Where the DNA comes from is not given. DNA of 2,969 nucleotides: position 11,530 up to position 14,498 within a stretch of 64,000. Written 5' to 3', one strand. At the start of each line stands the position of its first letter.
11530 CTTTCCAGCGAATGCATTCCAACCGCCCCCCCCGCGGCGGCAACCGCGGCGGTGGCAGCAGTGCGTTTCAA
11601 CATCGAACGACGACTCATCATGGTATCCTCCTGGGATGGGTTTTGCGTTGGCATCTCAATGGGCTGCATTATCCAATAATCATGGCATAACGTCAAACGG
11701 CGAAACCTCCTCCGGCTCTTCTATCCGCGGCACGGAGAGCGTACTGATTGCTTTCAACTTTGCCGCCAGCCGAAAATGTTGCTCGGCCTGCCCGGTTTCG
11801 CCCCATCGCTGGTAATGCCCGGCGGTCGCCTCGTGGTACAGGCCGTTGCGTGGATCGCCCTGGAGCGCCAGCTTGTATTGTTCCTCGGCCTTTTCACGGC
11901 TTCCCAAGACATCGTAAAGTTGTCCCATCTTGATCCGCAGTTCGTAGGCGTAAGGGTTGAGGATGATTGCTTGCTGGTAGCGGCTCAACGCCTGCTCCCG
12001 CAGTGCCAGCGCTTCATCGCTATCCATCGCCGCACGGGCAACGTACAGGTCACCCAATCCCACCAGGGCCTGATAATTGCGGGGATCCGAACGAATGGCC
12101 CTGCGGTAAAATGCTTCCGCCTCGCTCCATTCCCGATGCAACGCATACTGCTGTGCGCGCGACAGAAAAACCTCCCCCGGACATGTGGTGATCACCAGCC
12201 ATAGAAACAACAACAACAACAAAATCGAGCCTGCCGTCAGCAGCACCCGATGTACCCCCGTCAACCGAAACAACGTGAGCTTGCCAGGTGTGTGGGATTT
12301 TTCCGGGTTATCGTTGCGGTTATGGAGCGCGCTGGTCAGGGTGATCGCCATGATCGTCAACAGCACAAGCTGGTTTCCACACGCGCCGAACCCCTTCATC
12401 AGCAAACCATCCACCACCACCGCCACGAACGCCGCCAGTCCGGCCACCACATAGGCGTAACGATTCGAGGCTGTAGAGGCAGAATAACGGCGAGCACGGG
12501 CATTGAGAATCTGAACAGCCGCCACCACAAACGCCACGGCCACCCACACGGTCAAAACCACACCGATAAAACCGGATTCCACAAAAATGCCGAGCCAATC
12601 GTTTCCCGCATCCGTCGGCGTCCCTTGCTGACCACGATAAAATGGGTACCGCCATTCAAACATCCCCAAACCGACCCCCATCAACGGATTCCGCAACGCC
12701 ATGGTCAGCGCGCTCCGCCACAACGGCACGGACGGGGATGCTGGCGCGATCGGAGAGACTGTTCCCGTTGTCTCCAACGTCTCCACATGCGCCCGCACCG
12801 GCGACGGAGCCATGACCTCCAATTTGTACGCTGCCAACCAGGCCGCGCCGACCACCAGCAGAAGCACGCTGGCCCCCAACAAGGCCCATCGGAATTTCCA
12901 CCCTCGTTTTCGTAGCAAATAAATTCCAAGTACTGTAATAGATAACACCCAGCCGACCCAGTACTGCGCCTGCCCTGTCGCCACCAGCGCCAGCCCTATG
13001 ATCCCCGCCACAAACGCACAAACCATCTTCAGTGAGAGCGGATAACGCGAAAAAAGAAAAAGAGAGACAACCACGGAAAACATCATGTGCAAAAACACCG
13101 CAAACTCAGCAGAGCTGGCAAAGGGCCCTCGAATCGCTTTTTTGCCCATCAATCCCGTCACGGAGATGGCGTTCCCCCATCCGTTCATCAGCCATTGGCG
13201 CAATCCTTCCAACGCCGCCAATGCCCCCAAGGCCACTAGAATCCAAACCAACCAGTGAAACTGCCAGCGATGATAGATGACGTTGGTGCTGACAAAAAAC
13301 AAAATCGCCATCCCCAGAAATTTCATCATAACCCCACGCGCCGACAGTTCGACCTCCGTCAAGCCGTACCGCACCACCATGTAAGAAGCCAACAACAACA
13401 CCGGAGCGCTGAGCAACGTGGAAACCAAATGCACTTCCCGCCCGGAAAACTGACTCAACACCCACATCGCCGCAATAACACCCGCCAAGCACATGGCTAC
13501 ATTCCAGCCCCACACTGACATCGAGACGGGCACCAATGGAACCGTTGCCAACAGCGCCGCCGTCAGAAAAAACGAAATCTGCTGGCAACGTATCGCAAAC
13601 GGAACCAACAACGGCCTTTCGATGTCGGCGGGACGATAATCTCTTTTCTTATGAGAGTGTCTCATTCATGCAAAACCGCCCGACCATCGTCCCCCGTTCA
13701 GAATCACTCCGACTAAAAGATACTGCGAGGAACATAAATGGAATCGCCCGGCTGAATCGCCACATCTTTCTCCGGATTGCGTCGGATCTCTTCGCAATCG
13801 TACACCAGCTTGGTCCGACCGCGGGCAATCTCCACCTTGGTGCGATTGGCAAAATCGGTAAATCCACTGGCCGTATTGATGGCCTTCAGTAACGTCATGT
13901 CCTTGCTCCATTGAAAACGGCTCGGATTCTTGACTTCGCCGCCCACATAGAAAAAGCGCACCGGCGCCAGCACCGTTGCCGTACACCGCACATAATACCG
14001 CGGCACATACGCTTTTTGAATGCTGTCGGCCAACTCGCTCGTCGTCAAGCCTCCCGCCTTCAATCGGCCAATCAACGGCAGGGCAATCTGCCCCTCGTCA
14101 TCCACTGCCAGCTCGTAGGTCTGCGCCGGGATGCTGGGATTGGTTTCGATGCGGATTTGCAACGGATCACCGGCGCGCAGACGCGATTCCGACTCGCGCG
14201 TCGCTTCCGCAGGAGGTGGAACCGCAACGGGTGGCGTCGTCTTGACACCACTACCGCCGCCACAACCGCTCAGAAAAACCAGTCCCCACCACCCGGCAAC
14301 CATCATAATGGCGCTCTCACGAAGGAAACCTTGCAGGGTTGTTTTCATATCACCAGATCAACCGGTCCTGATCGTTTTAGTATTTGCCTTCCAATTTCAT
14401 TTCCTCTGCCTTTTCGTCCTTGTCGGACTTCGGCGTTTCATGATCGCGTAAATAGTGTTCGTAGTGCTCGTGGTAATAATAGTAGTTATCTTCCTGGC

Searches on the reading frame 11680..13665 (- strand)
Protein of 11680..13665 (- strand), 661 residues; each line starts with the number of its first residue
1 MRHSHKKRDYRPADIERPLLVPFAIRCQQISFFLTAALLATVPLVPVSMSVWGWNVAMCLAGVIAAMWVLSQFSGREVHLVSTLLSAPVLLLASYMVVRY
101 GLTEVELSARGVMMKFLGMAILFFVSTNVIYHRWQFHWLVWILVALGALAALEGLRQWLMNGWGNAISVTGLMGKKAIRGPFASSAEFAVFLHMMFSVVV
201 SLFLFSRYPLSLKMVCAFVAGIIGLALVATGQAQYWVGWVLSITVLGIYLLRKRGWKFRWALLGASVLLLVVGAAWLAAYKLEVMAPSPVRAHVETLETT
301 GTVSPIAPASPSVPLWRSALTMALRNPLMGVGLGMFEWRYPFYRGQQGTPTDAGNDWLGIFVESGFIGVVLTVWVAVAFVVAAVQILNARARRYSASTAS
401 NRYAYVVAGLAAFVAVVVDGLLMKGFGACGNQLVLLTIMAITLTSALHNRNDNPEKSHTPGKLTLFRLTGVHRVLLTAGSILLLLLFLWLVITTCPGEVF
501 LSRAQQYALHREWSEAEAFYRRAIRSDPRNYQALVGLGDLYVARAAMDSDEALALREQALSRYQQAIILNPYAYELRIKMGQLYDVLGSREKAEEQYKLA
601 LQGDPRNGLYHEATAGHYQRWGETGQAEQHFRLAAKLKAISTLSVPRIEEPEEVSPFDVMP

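Call 53: search_protein_families(library=pfam, proteins=[window:11680-13665:-], max_evalue=0.001)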
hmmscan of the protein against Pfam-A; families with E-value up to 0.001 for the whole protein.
window:11680-13665:- (661 aa): 7 families
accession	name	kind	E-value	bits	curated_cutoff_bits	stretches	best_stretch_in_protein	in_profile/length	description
PF04932.20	Wzy_C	-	5.2e-08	33.3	31.7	1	219-372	2-148/149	O-Antigen ligase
PF14559.12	TPR_19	-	1.9e-07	31.8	25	1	557-615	8-66/68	Tetratricopeptide repeat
PF13428.12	TPR_14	-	1.8e-05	25.4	23.5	0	499-540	3-44/44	Tetratricopeptide repeat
PF00515.34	TPR_1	-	2e-05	24.6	27.8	0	499-530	3-34/34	Tetratricopeptide repeat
PF13431.12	TPR_17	-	2.4e-05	24.7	24.4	0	519-553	1-33/34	Tetratricopeptide repeat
PF07719.23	TPR_2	-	2.7e-05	24.4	27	0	499-530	3-34/34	Tetratricopeptide repeat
PF13414.12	TPR_11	-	0.00012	22.2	26.8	0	513-542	10-39/42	TPR repeat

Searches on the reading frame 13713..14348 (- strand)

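Call 53: search_protein_families(library=pfam, proteins=[window:13713-14348:-], max_evalue=0.001)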
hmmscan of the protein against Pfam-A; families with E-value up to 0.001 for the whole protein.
window:13713-14348:- (211 aa): 3 families
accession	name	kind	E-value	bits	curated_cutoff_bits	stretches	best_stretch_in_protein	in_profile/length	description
PF02563.21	Poly_export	-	1.4e-15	57.6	28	1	52-126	4-74/77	Polysaccharide biosynthesis/export protein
PF10531.15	SLBB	-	9.4e-11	41.8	27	1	133-177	2-46/55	SLBB domain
PF22461.2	SLBB_2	-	8.1e-09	35.9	27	1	133-206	3-79/79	SLBB domain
